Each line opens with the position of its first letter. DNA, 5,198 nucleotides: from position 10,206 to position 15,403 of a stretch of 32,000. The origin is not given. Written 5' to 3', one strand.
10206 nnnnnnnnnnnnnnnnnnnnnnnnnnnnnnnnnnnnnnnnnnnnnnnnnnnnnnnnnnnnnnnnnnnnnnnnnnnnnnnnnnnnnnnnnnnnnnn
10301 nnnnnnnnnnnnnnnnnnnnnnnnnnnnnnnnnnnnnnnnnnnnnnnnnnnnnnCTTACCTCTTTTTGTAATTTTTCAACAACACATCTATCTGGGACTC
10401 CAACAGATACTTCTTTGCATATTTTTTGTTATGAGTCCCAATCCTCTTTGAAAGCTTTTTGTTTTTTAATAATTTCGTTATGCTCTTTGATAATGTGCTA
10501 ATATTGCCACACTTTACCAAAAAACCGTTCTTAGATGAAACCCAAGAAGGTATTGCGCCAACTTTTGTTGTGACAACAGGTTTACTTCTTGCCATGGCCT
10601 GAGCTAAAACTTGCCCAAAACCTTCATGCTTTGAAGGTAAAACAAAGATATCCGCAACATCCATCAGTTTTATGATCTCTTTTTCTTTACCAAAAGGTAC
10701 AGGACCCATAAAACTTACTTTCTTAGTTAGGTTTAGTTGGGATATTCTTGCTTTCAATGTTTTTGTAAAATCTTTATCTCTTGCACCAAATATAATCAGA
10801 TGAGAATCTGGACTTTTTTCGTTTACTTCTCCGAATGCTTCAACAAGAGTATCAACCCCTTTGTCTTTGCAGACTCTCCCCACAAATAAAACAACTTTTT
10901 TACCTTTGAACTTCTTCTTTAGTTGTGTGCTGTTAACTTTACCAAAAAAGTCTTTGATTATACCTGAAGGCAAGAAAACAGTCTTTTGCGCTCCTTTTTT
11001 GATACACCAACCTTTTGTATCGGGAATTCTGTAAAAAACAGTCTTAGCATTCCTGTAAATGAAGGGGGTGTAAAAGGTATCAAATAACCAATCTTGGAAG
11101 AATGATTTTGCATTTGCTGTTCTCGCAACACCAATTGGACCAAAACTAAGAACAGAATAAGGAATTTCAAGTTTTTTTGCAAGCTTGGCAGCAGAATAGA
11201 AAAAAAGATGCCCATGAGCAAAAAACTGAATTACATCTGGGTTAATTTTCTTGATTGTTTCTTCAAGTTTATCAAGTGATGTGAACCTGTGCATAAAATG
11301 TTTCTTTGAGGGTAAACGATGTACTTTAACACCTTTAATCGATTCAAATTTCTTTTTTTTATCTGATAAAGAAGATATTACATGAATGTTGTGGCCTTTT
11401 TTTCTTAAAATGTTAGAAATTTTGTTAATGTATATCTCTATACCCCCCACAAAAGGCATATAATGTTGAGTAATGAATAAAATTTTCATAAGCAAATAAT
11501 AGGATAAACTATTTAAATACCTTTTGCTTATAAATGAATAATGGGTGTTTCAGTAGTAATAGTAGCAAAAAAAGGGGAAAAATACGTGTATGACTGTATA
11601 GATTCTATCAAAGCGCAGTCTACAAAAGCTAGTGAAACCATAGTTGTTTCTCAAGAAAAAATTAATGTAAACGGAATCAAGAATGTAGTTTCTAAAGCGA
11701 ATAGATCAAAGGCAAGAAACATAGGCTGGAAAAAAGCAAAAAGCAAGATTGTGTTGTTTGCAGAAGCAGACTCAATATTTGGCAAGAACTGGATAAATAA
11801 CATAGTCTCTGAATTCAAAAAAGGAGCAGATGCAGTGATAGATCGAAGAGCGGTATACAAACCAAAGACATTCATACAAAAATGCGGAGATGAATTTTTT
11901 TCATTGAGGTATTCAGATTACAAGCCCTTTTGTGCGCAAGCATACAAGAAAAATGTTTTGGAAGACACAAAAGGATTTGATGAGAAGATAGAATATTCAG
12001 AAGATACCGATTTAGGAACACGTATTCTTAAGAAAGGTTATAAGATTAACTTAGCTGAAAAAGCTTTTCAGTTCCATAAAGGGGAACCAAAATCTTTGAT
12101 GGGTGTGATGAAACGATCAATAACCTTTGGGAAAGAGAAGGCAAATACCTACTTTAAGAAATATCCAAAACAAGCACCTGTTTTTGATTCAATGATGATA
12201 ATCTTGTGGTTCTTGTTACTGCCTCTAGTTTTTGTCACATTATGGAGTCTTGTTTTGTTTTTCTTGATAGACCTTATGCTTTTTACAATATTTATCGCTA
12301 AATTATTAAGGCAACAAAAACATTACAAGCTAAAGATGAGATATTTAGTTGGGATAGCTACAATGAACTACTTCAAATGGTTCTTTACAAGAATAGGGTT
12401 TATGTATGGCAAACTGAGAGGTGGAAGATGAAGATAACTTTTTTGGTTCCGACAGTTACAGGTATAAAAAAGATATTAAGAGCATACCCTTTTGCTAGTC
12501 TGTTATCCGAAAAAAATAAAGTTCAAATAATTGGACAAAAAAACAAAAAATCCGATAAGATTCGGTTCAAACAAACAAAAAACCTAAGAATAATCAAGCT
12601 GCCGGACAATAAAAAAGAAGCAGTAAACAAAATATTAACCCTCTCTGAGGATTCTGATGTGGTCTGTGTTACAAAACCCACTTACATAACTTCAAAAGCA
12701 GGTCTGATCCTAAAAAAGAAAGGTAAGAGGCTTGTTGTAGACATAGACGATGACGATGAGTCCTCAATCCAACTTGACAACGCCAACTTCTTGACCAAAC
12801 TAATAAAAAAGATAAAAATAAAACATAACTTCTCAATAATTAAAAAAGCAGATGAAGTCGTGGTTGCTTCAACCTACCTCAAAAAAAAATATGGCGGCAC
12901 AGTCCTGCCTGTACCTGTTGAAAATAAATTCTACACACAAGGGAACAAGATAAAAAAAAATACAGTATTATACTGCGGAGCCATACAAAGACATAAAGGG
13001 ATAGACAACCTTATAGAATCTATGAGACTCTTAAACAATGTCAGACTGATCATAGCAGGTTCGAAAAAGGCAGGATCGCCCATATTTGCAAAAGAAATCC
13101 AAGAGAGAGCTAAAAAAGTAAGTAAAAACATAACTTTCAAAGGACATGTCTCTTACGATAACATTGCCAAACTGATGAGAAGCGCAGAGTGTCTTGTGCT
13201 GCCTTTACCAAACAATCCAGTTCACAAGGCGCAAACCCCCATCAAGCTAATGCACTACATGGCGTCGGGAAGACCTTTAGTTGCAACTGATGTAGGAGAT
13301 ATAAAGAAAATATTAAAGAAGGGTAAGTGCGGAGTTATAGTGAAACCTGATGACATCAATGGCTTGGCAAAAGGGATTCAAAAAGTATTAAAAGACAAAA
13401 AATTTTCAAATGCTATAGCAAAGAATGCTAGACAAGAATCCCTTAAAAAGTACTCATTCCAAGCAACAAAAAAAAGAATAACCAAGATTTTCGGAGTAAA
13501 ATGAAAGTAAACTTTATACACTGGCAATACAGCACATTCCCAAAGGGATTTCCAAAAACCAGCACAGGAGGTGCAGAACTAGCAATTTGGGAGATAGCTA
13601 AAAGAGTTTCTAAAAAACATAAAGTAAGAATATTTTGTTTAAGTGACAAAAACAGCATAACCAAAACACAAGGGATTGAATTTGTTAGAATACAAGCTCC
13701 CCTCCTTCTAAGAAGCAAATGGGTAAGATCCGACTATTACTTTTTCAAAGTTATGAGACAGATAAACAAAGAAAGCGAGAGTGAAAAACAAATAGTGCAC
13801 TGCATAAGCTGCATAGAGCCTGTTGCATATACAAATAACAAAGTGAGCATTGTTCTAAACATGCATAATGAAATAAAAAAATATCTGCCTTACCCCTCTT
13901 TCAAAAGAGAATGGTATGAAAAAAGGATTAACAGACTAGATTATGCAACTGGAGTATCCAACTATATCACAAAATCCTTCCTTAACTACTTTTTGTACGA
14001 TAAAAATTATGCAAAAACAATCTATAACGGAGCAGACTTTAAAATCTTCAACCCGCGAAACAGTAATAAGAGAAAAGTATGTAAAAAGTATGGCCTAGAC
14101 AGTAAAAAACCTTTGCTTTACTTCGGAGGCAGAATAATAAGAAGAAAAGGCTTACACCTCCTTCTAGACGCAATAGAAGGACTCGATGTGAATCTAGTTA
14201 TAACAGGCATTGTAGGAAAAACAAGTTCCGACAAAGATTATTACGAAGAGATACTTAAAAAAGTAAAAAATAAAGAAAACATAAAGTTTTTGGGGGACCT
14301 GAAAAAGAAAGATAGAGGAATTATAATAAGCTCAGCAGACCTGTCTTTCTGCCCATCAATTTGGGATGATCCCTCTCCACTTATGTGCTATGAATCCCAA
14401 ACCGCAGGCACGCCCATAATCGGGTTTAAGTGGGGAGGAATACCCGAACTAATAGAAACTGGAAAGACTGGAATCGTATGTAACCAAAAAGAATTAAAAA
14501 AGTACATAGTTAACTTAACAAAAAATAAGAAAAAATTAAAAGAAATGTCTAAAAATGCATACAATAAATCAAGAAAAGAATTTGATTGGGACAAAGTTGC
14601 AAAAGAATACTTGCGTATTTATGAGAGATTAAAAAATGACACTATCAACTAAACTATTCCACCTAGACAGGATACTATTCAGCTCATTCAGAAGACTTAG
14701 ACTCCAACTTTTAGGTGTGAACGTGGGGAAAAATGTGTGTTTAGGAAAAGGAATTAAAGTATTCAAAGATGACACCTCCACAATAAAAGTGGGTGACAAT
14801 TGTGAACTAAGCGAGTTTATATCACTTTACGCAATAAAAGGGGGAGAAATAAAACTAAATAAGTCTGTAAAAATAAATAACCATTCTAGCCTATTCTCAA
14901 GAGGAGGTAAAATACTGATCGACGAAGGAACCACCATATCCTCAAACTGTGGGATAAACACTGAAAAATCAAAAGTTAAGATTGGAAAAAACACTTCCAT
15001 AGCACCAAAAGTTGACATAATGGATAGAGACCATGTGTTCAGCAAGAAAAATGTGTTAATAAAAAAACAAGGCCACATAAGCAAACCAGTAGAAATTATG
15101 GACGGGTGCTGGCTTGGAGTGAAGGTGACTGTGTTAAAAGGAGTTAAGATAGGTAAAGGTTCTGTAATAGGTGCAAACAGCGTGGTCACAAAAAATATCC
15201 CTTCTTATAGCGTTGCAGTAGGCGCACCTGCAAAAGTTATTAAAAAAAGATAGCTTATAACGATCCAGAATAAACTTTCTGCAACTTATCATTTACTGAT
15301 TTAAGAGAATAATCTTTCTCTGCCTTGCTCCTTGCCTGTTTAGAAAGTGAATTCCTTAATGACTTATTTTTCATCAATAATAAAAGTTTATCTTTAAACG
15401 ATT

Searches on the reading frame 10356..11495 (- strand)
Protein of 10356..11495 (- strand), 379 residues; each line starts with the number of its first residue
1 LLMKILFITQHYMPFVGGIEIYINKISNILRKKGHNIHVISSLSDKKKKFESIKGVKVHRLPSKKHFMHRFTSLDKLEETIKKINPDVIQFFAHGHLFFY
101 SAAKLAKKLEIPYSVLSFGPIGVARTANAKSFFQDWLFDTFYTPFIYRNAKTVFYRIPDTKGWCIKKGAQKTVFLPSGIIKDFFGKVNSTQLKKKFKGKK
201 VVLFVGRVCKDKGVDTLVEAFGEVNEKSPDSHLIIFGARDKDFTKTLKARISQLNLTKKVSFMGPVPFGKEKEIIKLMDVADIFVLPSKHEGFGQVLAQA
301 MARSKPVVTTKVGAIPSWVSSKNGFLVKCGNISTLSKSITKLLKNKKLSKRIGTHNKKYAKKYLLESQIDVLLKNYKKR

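Call 8: search_protein_families(library=pfam, proteins=[window:10356-11495:-], max_evalue=0.001)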
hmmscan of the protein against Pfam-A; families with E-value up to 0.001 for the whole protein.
window:10356-11495:- (379 aa): 6 families
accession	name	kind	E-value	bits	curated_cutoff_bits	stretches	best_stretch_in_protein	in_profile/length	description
PF00534.26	Glycos_transf_1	-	8.3e-38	130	26.4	1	194-358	10-171/172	Glycosyl transferases group 1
PF13692.12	Glyco_trans_1_4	-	5.2e-32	111.5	27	1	200-345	2-142/142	Glycosyl transferases group 1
PF20706.3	GT4-conflict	-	1.7e-13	50.8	26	1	197-310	195-311/385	Family 4 Glycosyltransferase in conflict systems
PF13439.12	Glyco_transf_4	-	5.1e-12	46.6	28.5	1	16-122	1-108/170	Glycosyltransferase Family 4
PF13477.12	Glyco_trans_4_2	-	6e-11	43.1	23.4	1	20-118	10-106/139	Glycosyl transferase 4-like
PF13579.12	Glyco_trans_4_4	-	2.5e-08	34.8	29.7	1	17-169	1-147/158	Glycosyl transferase 4-like domain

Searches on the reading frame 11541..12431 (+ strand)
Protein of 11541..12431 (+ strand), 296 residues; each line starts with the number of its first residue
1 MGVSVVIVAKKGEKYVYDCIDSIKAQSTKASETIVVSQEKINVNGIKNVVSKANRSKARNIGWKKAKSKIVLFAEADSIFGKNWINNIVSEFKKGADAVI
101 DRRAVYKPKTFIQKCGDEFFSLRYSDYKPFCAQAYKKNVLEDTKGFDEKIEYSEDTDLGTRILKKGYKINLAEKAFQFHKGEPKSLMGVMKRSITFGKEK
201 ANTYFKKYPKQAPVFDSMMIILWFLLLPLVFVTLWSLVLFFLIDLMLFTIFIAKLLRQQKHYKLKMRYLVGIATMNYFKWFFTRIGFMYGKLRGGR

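Call 8: search_protein_families(library=pfam, proteins=[window:11541-12431:+], max_evalue=0.001)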
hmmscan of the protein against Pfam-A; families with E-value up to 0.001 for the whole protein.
window:11541-12431:+ (296 aa): 5 families
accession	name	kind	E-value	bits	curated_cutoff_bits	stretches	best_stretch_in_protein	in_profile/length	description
PF00535.33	Glycos_transf_2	-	1.7e-13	51.3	23.3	1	4-119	1-131/168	Glycosyl transferase family 2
PF13641.12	Glyco_tranf_2_3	-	8.1e-09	36.3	27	1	3-190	3-221/230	Glycosyltransferase like family 2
PF13632.12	Glyco_trans_2_3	-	2.8e-07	31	27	1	137-252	81-182/198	Glycosyl transferase family group 2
PF13506.12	Glyco_transf_21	-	2.1e-05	24.5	21.7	1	60-196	23-172/174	Glycosyl transferase family 21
PF10111.15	Glyco_tranf_2_2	-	0.00021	21.3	27.3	0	47-121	60-136/276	Glycosyltransferase like family 2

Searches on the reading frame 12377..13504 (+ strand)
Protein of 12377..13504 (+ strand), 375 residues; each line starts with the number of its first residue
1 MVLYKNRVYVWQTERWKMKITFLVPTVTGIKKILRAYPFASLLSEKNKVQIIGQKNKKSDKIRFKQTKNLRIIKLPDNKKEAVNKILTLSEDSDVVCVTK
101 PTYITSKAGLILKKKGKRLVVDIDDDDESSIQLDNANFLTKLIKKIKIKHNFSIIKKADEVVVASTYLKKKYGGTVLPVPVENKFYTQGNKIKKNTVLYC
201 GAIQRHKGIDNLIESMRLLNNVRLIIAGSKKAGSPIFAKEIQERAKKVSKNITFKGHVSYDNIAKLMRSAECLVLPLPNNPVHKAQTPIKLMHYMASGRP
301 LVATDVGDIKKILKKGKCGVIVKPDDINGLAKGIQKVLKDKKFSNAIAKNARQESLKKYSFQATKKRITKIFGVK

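Call 9: search_protein_families(library=pfam, proteins=[window:12377-13504:+], max_evalue=0.001)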
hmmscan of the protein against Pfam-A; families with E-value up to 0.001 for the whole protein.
window:12377-13504:+ (375 aa): 3 families
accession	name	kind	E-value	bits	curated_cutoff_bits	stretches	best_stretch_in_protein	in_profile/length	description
PF00534.26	Glycos_transf_1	-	6.2e-30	104.4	26.4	1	189-353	10-171/172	Glycosyl transferases group 1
PF13692.12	Glyco_trans_1_4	-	5.6e-28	98.4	27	1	195-340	2-142/142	Glycosyl transferases group 1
PF13524.12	Glyco_trans_1_2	-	4e-11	43.5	25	1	211-363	4-137/144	Glycosyl transferase-like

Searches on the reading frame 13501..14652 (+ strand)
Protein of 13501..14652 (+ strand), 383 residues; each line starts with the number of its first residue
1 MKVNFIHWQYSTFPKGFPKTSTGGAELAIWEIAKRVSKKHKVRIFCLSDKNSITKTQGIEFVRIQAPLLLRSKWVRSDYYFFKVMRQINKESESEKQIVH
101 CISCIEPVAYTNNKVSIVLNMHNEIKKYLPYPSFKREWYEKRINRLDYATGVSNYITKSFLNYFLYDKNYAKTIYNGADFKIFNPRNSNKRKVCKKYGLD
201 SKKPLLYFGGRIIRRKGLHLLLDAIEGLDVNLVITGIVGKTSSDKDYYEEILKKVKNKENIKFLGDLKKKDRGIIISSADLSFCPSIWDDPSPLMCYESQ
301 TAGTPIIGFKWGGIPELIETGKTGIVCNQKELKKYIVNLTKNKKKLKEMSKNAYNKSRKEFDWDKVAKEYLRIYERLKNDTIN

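Call 9: search_protein_families(library=pfam, proteins=[window:13501-14652:+], max_evalue=0.001)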
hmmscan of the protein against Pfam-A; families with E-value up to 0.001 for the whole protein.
window:13501-14652:+ (383 aa): 4 families
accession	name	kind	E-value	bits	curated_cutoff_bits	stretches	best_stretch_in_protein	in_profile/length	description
PF00534.26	Glycos_transf_1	-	3.3e-28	98.8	26.4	1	193-355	5-171/172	Glycosyl transferases group 1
PF13692.12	Glyco_trans_1_4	-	2.5e-16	60.7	27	1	204-340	2-140/142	Glycosyl transferases group 1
PF13439.12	Glyco_transf_4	-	5.3e-10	40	28.5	1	23-179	2-167/170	Glycosyltransferase Family 4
PF13524.12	Glyco_trans_1_2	-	2.7e-06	27.8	25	1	219-371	3-143/144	Glycosyl transferase-like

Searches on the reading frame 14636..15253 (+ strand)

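Call 9: search_protein_families(library=pfam, proteins=[window:14636-15253:+], max_evalue=0.001)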
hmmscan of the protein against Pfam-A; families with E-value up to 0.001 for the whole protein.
window:14636-15253:+ (205 aa): 3 families
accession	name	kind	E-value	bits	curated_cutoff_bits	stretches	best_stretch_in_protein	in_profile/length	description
PF00132.30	Hexapep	-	2.1e-12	46.6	27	1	152-186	2-36/36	Bacterial transferase hexapeptide (six repeats)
PF14602.12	Hexapep_2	-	5.9e-07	29.5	27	1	151-186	1-34/34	Hexapeptide repeat of succinyl-transferase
PF25084.1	LbH_EIF2B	-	0.0002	21.7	54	1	76-188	8-103/105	EIF2B subunit epsilon LbH domain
